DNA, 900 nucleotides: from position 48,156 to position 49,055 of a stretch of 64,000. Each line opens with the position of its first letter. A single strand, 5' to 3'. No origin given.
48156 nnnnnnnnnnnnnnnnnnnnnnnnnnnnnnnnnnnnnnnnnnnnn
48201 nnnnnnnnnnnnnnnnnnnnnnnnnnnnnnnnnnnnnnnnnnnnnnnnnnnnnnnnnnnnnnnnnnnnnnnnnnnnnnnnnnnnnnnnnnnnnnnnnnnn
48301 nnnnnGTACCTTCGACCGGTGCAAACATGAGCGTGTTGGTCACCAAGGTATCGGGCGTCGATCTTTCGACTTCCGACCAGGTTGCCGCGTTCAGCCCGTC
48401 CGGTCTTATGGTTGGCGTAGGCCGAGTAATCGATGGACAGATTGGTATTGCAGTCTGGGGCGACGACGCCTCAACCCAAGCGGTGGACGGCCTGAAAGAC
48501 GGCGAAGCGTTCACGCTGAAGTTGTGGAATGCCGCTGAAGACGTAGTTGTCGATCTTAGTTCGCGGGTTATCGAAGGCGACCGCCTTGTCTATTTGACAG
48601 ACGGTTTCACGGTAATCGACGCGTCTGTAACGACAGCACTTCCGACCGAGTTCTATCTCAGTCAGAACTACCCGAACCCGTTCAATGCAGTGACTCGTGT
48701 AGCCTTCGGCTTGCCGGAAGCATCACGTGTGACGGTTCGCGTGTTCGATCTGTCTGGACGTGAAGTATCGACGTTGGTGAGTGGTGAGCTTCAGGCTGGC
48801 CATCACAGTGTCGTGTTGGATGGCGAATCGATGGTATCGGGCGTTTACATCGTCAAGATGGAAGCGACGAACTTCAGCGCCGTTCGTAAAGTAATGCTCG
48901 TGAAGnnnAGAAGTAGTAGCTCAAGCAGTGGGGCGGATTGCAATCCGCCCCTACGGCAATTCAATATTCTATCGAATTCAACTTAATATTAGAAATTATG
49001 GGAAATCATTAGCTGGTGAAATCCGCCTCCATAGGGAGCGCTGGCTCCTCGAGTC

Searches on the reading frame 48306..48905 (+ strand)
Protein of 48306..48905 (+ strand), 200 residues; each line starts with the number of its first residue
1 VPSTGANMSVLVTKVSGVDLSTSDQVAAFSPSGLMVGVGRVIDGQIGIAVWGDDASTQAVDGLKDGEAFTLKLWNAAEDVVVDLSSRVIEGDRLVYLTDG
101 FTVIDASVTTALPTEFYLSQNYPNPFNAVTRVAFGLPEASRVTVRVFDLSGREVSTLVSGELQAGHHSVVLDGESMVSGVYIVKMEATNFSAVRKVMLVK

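Call 73: search_protein_families(library=ncbifam, proteins=[window:48306-48905:+], max_evalue=0.1)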
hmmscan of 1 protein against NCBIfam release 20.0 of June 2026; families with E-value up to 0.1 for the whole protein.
window:48306-48905:+ (200 aa): 6 families
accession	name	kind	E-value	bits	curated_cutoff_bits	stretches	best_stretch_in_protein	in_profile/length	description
TIGR04183.1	Por_Secre_tail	domain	4.1e-11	42.7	23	1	122-197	2-70/72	T9SS type A sorting domain-containing protein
NF052323.1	T9SSA_dep_M6i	equivalog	5.1e-09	34.7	600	1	121-189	960-1028/1043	T9SS-dependent M6-like inactivated metalloprotease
NF038113.1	T9SSA_dep_M36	equivalog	1.4e-08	33.4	885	1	120-198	794-868/869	T9SS-dependent M36 family metallopeptidase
NF005176.1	PRK06655.1-1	equivalog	0.00014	21.9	230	1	137-189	94-151/197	flagellar hook assembly protein FlgD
NF009276.0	PRK12633.1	equivalog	0.00096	18.9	383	1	138-191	127-185/234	flagellar basal body rod modification protein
NF033707.1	T9SS_sortase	equivalog_domain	0.002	15.8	420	1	119-188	999-1078/1095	type IX secretion system sortase PorU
